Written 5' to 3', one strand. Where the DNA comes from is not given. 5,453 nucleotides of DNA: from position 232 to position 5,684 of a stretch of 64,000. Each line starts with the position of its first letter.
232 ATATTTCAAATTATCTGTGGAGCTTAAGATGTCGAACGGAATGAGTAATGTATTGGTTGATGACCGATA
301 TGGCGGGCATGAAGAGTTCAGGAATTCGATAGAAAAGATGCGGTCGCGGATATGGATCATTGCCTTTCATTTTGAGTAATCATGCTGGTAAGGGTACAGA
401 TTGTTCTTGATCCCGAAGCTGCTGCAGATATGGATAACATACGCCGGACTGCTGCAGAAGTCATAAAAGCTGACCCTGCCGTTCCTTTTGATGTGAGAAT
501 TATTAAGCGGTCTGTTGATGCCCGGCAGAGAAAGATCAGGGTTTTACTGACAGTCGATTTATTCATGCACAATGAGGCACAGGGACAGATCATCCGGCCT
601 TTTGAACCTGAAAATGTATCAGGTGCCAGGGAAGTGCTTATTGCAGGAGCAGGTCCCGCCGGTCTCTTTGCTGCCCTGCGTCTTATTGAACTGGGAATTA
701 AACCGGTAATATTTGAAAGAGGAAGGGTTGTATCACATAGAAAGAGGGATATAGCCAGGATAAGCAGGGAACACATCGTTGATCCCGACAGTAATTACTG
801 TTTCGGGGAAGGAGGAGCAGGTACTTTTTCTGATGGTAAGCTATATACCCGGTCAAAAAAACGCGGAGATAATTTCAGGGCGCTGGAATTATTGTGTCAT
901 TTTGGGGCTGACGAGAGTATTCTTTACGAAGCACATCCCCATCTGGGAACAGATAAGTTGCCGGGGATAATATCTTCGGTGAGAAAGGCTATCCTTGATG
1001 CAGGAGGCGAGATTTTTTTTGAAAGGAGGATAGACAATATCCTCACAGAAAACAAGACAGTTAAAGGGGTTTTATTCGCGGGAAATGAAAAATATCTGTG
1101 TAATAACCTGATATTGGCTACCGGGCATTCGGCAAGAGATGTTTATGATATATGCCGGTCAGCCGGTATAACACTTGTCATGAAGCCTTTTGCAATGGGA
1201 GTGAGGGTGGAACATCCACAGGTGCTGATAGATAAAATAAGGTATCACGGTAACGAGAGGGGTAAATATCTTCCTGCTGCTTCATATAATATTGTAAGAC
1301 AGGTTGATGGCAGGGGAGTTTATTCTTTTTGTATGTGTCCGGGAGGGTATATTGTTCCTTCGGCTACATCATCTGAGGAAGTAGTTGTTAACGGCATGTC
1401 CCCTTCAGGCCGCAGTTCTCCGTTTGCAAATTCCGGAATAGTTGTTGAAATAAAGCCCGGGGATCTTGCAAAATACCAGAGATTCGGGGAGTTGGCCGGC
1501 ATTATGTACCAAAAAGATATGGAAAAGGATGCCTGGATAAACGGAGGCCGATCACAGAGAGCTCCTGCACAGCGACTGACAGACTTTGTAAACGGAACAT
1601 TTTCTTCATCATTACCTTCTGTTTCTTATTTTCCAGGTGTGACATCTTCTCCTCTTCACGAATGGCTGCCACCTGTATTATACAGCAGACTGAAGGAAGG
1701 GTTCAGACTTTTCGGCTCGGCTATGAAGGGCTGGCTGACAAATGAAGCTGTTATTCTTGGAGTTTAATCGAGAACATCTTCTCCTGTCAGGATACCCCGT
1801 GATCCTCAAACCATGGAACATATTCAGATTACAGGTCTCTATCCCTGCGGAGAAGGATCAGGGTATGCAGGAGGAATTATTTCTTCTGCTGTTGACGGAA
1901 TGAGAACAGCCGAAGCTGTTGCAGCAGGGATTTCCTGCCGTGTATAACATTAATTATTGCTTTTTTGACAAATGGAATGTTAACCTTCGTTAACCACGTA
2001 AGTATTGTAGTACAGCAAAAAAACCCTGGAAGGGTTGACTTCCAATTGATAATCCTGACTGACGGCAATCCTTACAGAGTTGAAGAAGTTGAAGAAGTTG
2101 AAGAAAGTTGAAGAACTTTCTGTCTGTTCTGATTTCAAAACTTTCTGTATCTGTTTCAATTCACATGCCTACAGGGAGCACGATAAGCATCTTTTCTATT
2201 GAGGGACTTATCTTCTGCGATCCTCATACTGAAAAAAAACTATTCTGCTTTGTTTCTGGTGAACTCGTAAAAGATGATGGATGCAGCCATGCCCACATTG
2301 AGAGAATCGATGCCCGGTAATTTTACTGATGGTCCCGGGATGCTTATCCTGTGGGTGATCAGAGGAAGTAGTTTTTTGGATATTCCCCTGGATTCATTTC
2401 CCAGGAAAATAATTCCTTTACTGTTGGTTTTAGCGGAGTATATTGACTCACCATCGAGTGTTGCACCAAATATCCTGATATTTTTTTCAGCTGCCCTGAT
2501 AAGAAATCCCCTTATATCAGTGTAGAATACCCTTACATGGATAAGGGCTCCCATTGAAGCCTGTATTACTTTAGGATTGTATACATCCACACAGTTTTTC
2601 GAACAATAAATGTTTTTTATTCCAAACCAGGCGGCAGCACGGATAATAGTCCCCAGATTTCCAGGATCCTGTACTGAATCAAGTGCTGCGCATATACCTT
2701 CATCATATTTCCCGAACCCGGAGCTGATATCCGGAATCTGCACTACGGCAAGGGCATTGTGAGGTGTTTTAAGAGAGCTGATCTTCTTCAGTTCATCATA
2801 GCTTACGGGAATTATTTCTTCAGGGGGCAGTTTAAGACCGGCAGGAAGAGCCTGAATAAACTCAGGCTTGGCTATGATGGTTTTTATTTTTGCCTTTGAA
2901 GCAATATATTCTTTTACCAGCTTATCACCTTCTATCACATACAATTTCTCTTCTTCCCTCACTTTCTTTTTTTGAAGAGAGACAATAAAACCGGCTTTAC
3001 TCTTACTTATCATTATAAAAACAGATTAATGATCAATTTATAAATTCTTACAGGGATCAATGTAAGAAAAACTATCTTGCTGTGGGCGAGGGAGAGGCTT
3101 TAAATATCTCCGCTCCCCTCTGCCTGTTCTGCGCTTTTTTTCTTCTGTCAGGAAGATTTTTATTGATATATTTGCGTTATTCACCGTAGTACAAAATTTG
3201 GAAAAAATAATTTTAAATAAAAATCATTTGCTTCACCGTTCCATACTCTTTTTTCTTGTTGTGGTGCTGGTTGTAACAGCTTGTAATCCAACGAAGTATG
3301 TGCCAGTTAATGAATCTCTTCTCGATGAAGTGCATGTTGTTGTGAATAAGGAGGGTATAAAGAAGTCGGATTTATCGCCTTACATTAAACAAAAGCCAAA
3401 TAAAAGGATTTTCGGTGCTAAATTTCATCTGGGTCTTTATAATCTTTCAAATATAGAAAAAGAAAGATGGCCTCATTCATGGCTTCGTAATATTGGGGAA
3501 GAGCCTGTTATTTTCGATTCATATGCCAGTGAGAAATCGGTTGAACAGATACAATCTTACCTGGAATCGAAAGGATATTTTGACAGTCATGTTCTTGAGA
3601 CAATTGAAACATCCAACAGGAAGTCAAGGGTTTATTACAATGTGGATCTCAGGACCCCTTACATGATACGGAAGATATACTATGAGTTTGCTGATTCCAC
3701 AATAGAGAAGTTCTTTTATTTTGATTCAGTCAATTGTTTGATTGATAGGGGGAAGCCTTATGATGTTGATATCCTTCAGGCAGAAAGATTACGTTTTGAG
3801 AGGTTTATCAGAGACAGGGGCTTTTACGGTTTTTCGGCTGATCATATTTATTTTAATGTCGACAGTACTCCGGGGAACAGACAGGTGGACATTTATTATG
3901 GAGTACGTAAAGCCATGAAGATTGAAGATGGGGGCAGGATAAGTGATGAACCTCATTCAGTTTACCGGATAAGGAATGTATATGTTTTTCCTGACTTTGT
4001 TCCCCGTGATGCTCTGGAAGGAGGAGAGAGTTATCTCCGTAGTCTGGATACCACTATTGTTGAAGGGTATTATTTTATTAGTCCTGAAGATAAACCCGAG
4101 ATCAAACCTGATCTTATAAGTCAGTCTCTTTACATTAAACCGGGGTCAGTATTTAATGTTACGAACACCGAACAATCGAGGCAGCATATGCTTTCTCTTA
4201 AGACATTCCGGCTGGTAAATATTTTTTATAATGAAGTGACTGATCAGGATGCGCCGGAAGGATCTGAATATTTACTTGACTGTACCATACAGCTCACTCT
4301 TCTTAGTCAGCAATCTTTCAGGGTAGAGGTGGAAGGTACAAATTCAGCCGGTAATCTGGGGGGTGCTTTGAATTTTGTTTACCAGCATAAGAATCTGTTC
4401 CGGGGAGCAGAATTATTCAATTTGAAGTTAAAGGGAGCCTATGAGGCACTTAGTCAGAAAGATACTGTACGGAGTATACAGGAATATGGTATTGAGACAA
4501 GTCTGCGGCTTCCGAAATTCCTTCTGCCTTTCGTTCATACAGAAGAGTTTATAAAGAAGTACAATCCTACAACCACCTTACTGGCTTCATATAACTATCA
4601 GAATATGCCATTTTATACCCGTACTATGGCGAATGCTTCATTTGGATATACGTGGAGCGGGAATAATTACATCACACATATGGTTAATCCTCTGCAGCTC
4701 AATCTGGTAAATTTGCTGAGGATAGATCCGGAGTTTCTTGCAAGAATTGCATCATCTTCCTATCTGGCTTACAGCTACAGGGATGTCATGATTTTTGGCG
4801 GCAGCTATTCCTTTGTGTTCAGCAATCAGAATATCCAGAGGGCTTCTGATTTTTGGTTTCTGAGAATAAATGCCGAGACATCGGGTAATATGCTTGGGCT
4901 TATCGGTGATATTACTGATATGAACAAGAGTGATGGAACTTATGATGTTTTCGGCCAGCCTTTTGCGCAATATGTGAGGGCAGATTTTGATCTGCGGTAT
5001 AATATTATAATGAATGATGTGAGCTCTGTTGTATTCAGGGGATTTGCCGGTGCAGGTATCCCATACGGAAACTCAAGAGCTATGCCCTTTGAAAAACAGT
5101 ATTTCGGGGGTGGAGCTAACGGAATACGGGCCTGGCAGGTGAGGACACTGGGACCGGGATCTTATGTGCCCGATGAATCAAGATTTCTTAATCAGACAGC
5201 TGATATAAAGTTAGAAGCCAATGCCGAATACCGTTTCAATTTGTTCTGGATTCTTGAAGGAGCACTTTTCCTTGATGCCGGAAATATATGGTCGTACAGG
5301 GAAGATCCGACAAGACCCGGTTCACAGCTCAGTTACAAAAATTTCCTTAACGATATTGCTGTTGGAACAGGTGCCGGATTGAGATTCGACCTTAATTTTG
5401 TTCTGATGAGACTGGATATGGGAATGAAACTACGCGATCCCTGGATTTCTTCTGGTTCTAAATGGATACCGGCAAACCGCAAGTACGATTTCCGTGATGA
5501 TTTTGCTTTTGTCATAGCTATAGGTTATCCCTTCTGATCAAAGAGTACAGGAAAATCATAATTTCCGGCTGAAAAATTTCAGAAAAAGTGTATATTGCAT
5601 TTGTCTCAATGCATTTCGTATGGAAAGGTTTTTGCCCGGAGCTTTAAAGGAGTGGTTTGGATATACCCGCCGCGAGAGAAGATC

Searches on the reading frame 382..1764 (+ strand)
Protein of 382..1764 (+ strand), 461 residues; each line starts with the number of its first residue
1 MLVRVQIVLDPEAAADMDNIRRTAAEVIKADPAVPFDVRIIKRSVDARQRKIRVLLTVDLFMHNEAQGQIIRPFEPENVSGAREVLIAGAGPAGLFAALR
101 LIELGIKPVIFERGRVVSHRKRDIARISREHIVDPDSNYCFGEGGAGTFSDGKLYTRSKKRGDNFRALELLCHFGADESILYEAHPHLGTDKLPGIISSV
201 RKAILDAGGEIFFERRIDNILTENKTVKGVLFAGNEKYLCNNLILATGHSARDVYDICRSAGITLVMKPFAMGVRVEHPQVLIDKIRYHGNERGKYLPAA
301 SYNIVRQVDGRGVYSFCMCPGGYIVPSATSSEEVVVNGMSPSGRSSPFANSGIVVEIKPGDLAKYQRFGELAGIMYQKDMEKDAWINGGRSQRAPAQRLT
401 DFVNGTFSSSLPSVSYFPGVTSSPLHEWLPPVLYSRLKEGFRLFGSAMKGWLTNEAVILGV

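Call 52: search_protein_families(library=pfam, proteins=[window:382-1764:+], max_evalue=0.00001)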
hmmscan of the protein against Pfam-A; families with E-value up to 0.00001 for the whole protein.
window:382-1764:+ (461 aa): 3 families
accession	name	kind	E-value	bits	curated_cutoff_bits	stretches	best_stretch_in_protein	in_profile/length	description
PF21688.3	FAD-depend_C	-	2.9e-67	227.1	27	1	269-461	1-193/197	FAD-dependent protein, C-terminal domain-like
PF01266.30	DAO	-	4.3e-07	30.2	27.9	0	85-117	2-34/353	FAD dependent oxidoreductase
PF03486.20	HI0933_like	-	2.6e-06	27.5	50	0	84-117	2-35/244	HI0933-like protein Rossmann domain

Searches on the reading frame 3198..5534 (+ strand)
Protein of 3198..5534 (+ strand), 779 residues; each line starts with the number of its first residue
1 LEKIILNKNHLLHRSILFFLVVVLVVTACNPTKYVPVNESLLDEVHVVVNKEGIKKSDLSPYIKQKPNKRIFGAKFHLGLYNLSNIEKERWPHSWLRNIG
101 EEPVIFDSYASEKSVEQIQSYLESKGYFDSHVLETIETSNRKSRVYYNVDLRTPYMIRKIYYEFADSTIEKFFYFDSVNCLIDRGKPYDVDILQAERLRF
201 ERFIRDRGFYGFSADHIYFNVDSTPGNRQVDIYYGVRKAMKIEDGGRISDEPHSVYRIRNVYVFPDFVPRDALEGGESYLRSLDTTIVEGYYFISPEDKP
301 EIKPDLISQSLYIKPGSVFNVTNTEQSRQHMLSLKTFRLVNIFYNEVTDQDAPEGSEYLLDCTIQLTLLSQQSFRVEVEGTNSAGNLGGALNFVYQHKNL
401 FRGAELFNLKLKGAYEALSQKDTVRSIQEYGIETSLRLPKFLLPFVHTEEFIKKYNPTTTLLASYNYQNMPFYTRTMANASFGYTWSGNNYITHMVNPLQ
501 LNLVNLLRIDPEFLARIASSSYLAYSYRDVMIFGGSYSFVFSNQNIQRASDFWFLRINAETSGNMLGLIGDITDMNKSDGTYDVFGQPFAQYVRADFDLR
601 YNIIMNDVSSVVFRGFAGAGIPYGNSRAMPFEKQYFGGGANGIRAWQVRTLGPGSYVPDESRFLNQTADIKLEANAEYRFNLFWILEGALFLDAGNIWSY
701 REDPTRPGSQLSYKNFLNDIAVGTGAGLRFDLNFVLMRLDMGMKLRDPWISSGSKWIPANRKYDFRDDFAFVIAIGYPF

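Call 52: search_protein_families(library=pfam, proteins=[window:3198-5534:+], max_evalue=0.00001)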
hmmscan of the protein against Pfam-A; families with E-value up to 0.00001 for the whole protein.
window:3198-5534:+ (779 aa): 2 families
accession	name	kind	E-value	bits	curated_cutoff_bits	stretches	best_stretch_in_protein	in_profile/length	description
PF01103.29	Omp85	-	2.1e-23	83.8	24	1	466-748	67-309/325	Omp85 superfamily domain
PF07244.20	POTRA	-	3.9e-10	40.7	21.3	0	55-150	15-77/79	Surface antigen variable number repeat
